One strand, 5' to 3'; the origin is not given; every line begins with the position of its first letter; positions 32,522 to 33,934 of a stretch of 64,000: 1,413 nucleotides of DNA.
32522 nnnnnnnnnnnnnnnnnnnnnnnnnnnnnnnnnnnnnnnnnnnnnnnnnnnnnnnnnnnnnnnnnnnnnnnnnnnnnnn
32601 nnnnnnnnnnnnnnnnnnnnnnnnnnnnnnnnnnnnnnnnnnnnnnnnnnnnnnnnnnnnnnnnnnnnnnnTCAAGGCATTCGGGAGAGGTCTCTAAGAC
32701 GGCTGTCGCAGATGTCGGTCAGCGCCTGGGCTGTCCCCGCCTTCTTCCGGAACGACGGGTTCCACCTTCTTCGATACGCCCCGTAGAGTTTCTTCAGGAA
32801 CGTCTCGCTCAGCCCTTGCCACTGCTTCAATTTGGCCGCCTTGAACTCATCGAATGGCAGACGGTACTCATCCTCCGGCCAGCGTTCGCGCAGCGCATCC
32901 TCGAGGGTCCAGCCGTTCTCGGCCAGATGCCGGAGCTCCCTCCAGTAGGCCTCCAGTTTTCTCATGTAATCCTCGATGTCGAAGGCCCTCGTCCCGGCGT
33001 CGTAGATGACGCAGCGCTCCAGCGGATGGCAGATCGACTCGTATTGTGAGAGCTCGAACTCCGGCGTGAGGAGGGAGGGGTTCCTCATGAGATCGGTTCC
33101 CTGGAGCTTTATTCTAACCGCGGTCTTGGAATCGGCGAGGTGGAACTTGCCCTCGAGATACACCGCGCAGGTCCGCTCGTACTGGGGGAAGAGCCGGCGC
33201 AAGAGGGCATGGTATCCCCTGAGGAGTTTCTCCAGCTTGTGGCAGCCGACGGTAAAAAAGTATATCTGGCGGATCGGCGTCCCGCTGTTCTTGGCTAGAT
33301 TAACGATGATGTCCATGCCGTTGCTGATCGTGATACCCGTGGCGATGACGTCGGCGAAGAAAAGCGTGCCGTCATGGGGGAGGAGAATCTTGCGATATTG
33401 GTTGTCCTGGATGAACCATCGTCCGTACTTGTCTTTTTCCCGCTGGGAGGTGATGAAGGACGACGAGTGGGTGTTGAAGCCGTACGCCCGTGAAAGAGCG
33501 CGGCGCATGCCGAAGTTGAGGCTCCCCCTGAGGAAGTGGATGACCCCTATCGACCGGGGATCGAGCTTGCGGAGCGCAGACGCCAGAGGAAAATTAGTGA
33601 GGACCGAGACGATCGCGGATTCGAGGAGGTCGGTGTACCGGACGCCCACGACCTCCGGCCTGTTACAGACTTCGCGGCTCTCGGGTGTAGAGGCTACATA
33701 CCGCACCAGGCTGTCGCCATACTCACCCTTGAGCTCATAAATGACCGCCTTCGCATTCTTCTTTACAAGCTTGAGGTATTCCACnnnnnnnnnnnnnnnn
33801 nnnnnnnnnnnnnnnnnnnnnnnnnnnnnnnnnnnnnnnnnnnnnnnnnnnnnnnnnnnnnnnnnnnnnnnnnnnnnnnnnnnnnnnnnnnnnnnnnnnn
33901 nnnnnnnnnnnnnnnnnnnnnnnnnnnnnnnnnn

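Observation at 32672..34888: Two-gene operon: nucleotidyltransferase-like protein plus PRTase-fold protein of unknown function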

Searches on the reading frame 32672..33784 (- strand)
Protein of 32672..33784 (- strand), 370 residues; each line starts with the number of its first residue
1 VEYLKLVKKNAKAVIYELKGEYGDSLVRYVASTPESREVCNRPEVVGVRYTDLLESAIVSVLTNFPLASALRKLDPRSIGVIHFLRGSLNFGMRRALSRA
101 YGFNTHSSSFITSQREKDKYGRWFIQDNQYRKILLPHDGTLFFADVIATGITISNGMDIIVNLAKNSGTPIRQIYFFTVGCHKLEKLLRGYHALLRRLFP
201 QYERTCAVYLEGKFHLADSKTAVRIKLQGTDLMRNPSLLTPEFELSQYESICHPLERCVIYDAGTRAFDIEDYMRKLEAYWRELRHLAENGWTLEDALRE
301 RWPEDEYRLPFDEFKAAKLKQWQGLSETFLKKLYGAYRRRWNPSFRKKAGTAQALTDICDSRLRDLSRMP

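Call 3: search_protein_families(library=pfam, proteins=[window:32672-33784:-], max_evalue=1)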
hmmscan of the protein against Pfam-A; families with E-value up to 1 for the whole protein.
window:32672-33784:- (370 aa): 0 families

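Call 4: search_protein_families(library=ncbifam, proteins=[window:32672-33784:-], max_evalue=1)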
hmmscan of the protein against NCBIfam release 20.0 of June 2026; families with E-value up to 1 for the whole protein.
window:32672-33784:- (370 aa): 0 families

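Call 6: search_protein_families(library=padloc, proteins=[window:32672-33784:-], max_evalue=1)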
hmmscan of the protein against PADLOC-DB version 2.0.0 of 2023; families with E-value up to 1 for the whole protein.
window:32672-33784:- (370 aa): 0 families

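Call 8: search_solved_structures(query=window:32672-33784:-, max_evalue=10)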
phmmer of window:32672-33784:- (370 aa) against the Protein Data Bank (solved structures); distinct sequences matched with E-value up to 10: 2.
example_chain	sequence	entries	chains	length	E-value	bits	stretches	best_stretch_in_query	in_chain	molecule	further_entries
2lky_A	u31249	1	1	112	0.27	13.4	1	229-306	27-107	Uncharacterized protein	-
1a5j_A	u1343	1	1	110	0.52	12.4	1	298-350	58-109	B-MYB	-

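Call 10: find_homologous_proteins(query=window:32672-33784:-)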
Query window:32672-33784:- (370 aa): 182 proteins with E <= 0.001 among 3336 candidates; the best 120 are listed.
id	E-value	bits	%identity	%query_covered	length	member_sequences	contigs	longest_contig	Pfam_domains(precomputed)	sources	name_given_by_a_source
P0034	4.8e-236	801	92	100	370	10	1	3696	-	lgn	-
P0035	1.1e-226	770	89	100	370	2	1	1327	-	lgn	-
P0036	9.9e-218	740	86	100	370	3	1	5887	-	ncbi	-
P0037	4.8e-214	728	84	100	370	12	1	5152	-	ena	-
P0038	3.9e-209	712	82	100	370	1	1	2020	-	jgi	jgi:hypothetical protein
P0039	3.9e-205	699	80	100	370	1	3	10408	-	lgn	-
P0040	2.8e-202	690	77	100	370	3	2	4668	-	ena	-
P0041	3.2e-197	673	75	100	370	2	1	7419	-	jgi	jgi:hypothetical protein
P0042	8.1e-196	668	77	99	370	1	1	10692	-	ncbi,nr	ncbi:MAG: hypothetical protein NT045_08545 [Candidatus Aureabacteria bacterium]|nr:hypothetical prot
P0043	1.4e-194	664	76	100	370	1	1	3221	-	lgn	-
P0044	7.8e-193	658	74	99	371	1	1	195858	-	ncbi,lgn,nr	ncbi:MAG: hypothetical protein PHN82_04630 [bacterium]|nr:hypothetical protein [bacterium]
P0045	8.8e-192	655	75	99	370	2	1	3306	-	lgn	-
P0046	9.3e-188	642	72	99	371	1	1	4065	-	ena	-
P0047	3.1e-186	637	72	99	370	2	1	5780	-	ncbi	-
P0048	3.2e-184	630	72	99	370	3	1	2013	-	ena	-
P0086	7.1e-117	409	50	99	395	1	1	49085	-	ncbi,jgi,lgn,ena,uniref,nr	ncbi:MAG: hypothetical protein CVV64_17390 [Candidatus Wallbacteria bacterium HGW-Wallbacteria-1]|jg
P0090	1.6e-112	394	47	99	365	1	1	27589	-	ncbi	ncbi:MAG: phosphoribosyltransferase [Pseudomonadota bacterium]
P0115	1.1e-98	349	45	100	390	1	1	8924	PF24390.2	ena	-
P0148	3.5e-88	314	42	99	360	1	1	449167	-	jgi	jgi:hypothetical protein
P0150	8.7e-88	313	49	81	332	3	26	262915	-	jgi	jgi:hypothetical protein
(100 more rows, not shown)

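Call 11: search_protein_families(library=pfam, proteins=[P0115, P0090, P0148, P0150, P0086], max_evalue=1)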
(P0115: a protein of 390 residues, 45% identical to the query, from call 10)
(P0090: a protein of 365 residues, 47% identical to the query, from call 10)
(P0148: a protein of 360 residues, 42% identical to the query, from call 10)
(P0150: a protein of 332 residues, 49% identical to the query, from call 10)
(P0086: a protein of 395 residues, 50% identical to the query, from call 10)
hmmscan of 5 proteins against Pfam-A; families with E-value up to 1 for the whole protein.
P0115 (390 aa): 3 families
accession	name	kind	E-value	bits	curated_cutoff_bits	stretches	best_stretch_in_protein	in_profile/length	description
PF24390.1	PRTase-CE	-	1.7e-05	25.3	27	1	115-222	85-182/253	PRTase-CE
PF00156.33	Pribosyltran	-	0.034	13.9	26.3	1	140-182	89-128/158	Phosphoribosyl transferase domain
PF14681.12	UPRTase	-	0.29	11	27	1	77-166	64-148/206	Uracil phosphoribosyltransferase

P0090 (365 aa): 3 families
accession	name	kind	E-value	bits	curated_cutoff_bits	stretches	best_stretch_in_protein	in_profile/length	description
PF14681.12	UPRTase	-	0.014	15.3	27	1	73-186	61-170/206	Uracil phosphoribosyltransferase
PF24390.1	PRTase-CE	-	0.024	14.9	27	1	134-199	103-160/253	PRTase-CE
PF00156.33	Pribosyltran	-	0.17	11.6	26.3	1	68-162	19-112/158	Phosphoribosyl transferase domain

P0148 (360 aa): 2 families
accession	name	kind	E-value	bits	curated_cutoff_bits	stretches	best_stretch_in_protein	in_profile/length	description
PF24390.1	PRTase-CE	-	8.6e-05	23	27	1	117-187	92-162/253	PRTase-CE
PF00156.33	Pribosyltran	-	0.15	11.8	26.3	1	66-154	24-110/158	Phosphoribosyl transferase domain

P0150 (332 aa): 2 families
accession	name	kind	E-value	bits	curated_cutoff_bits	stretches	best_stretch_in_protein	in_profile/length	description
PF24390.1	PRTase-CE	-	0.0006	20.2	27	1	127-225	96-179/253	PRTase-CE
PF14928.11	S_tail_recep_bd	-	0.17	12.6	23.8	0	87-132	14-57/93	Short tail fibre protein receptor-binding domain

P0086 (395 aa): 1 family
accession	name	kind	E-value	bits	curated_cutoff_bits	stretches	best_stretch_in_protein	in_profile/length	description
PF24390.1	PRTase-CE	-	0.00022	21.6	27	1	132-214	94-167/253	PRTase-CE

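Call 14: find_related_loci(query=A1, collection=genome_contigs, flank=8000)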
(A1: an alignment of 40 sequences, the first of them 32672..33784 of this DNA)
Query A1 (370 aa) in genome_contigs; peptide patterns used: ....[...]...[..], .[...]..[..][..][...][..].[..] (x = any residue, [..] = any of these).
219 stretches matched a pattern; 198 encode a relative of the query (tblastn E <= 1e-3); the best 80 are kept; 80 distinct loci.
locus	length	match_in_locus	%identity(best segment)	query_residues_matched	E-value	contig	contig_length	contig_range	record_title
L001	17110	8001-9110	77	1-370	0e+0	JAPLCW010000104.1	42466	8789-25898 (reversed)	MAG: Candidatus Auribacterota bacterium isolate LacPavin_0920_SED2_MAG_54_22 LacPavin_0920_SED2_scaffold_305766, whole g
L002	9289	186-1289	77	1-368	0e+0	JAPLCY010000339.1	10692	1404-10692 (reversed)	MAG: Candidatus Auribacterota bacterium isolate LacPavin_0920_SED2_MAG_61_7 LacPavin_0920_SED2_scaffold_1148414, whole g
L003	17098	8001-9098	74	1-366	0e+0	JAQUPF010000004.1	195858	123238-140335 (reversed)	MAG: bacterium isolate STD1_218 NODE_126_length_195858_cov_6.759481_Sandtown_D1, whole genome shotgun sequence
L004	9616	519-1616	72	1-366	0e+0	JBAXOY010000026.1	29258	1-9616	MAG: Chlamydiota bacterium isolate ELA517 MAG517_26, whole genome shotgun sequence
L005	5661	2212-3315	68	1-368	0e+0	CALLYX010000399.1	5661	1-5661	MAG TPA_asm: uncultured bacterium isolate ERR2113683_bin.0_CONCOCT_v1.1_MAG genome assembly, contig: ERZ1026792.4807, wh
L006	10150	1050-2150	57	1-367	5e-145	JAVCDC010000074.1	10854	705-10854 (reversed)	MAG: Candidatus Tritonobacter lacicola isolate MAG_3300035698_867 Ga0374944_519757, whole genome shotgun sequence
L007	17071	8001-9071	54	1-357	1e-135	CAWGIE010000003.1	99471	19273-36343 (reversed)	MAG: uncultured bacterium isolate MFD02416.bin.2.262 genome assembly, contig: contig_107952, whole genome shotgun sequen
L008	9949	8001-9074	52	2-359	7e-134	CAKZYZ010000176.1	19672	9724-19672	MAG TPA_asm: uncultured bacterium isolate DRR093004_bin.13_CONCOCT_v1.1_MAG genome assembly, contig: ERZ1742238.1619, wh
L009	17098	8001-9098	52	1-366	7e-133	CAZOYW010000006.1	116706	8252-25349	MAG TPA_asm: uncultured bacterium isolate SRP192927_co7_26 genome assembly, contig: NODE_167_length_116706_cov_9.625721,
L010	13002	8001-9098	51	1-366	9e-132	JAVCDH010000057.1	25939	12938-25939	MAG: Candidatus Euphemobacter frigidus isolate MAG_3300031227_11 Ga0307928_10000662, whole genome shotgun sequence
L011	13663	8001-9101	51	1-367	9e-130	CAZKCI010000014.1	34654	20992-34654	MAG TPA_asm: uncultured bacterium isolate binchicken_co255_117 genome assembly, contig: k141_669683, whole genome shotgu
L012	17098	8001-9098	51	1-366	1e-128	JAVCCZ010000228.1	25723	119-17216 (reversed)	MAG: Candidatus Erginobacter occultus isolate MAG_3300035698_653 Ga0374944_466305, whole genome shotgun sequence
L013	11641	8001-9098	53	1-366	5e-127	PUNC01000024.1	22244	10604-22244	MAG: PVC group bacterium isolate B1Sed10_207 B1-Sed10-C2206, whole genome shotgun sequence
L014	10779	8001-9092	50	1-364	2e-126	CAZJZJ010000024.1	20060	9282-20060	MAG TPA_asm: uncultured Methanosarcinales archaeon isolate SRP077602_co6_417 genome assembly, contig: NODE_4362_length_2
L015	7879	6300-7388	49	1-363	6e-121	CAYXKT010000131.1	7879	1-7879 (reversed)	MAG TPA_asm: uncultured bacterium isolate binchicken_co88_438 genome assembly, contig: NODE_15967_length_7879_cov_15.082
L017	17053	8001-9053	50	1-351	4e-120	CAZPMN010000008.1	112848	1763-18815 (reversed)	MAG TPA_asm: uncultured bacterium isolate binchicken_co405_158 genome assembly, contig: NODE_204_length_112848_cov_12.43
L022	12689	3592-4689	44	1-368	4e-109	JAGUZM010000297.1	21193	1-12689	MAG: Deltaproteobacteria bacterium isolate DeMMO6_18 c_000000096164, whole genome shotgun sequence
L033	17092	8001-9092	45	1-366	2e-104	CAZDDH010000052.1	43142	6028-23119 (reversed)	MAG TPA_asm: uncultured Rickettsiales bacterium isolate SRP077602_co5_208 genome assembly, contig: NODE_4213_length_4314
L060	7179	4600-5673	42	1-369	1e-95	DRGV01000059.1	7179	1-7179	MAG TPA_asm: bacterium isolate HyVt-354 HyVt-354_k145_5366, whole genome shotgun sequence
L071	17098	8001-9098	44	1-368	8e-110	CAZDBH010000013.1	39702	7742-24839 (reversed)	MAG TPA_asm: uncultured Bradymonadales bacterium isolate binchicken_co141_594 genome assembly, contig: NODE_4413_length_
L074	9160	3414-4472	41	12-366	4e-88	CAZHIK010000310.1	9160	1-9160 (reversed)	MAG TPA_asm: uncultured Enterobacterales bacterium isolate SRP167671_co1_110 genome assembly, contig: NODE_9001_length_9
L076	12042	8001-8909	44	1-304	8e-88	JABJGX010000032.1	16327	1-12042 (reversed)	MAG: Candidatus Peregrinibacteria bacterium isolate SI074_bin159 k141_1985683, whole genome shotgun sequence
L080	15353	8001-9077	39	1-368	2e-84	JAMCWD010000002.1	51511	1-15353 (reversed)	MAG: Chloroflexota bacterium isolate FK_Sedi_B_Bin.67 NODE_1639_length_51511_cov_5.07627, whole genome shotgun sequence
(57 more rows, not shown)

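Call 25: search_protein_families(library=pfam, proteins=[L071:9115-9960:+, L080:4784-5335:-, L017:9151-9543:-, L007:9969-10556:+, L060:1557-2444:+, L022:803-2356:-, L060:6478-7143:+, L076:6318-7976:+, L033:4452-6200:-, L074:5410-7101:+], max_evalue=0.001)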
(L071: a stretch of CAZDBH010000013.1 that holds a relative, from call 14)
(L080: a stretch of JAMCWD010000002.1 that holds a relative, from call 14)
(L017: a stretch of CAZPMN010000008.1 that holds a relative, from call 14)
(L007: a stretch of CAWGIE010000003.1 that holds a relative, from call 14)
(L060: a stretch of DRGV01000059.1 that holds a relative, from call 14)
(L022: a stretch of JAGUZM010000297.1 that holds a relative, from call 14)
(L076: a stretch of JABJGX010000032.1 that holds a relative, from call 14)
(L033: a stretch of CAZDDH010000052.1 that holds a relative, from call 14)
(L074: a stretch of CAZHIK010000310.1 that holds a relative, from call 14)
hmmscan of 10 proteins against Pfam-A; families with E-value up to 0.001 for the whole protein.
L071:9115-9960:+ (281 aa): 1 family
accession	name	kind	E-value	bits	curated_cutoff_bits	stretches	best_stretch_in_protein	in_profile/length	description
PF01048.26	PNP_UDP_1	-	5.1e-27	95.2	25.1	1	27-217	4-186/233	Phosphorylase superfamily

L080:4784-5335:- (183 aa): 2 families
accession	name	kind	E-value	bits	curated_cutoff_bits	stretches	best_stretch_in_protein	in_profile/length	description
PF22769.1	DCD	-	1.1e-46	159.1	27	1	16-167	1-153/153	dCTP deaminase-like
PF06559.16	DCD_N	-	0.00078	19.8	21.4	0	15-129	3-120/164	2'-deoxycytidine 5'-triphosphate deaminase (DCD) N-terminal domain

L017:9151-9543:- (130 aa): 1 family
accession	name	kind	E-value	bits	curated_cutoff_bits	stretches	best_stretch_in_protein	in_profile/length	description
PF09723.15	Zn_ribbon_8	-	4.3e-12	46.3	34.4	1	1-40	1-40/41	Zinc ribbon domain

L007:9969-10556:+ (195 aa): 0 families

L060:1557-2444:+ (295 aa): 1 family
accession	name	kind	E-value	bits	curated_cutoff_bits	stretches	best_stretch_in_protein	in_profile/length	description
PF11392.14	AllH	-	2e-29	102.9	25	1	179-287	1-108/109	Oxamate carbamoyltransferase subunit AllH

L022:803-2356:- (517 aa): 2 families
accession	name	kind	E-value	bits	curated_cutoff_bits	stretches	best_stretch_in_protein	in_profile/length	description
PF00549.24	Ligase_CoA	-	1.2e-33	116.4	24.5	1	349-509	1-126/128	CoA-ligase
PF02629.25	CoA_binding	-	2.2e-07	31.9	22.3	1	191-284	3-94/97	CoA binding domain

L060:6478-7143:+ (221 aa): 1 family
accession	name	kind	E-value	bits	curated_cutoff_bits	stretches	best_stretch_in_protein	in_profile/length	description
PF06545.17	AllG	-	3.8e-50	170.9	27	1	1-121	95-215/215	Oxamate carbamoyltransferase subunit AllG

L076:6318-7976:+ (552 aa): 2 families
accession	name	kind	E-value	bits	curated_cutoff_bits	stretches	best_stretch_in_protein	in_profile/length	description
PF00478.31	IMPDH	-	6.3e-57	193.6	25.6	1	112-550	34-343/345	IMP dehydrogenase / GMP reductase domain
PF00571.33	CBS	-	4.8e-11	43.2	24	1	166-206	9-49/57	CBS domain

L033:4452-6200:- (582 aa): 2 families
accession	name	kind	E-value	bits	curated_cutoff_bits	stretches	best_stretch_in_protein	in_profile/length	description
PF19289.4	PmbA_TldD_3rd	-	5.2e-14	52.4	22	1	293-428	5-131/220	PmbA/TldA metallopeptidase C-terminal domain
PF19290.4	PmbA_TldD_2nd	-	5.2e-05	24.1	20.9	0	174-245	2-75/109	PmbA/TldA metallopeptidase central domain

L074:5410-7101:+ (563 aa): 1 family
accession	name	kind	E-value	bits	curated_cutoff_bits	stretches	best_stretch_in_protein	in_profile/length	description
PF13646.12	HEAT_2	-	1.9e-11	44.5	27.7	2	398-465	4-72/88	HEAT repeats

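Call 31: predict_structure(alignment_id=A1)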
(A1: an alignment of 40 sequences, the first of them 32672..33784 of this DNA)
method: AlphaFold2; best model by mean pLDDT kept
length: 370 residues; sequences in the alignment: 40
mean_pLDDT: 93.1   pTM: 0.91
mean pLDDT of the five models: 93.1, 90.2, 88.9, 88.6, 88.4
residues with pLDDT >= 90: 306; 70-90: 53; 50-70: 11; < 50: 0
segments of 3 or more residues with pLDDT < 50: none
pLDDT, mean of each block of 10 residues (from residue 1): 96 96 85 98 96 98 96 95 89 97 92 75 65 87 92 89 93 97 93 96 97 95 91 95 98 95 89 94 98 97 94 97 97 98 97 98 89
secondary structure, 60 per line:
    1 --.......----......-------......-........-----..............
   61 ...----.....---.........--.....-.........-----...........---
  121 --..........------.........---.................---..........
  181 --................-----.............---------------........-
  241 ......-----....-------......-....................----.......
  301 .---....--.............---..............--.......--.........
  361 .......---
elements in order: E3-9 E14-19 E27-32 H34-41 H47-63 H68-72 E79-84 H87-91 H93-101 E107-117 E123-132 E139-147 H151-167 E171-180 H183-198 E204-216 E232-239 H241-246 H252-255 H263-268 H270-289 H294-301 H305-308 H311-321 H327-340 H343-349 H352-367
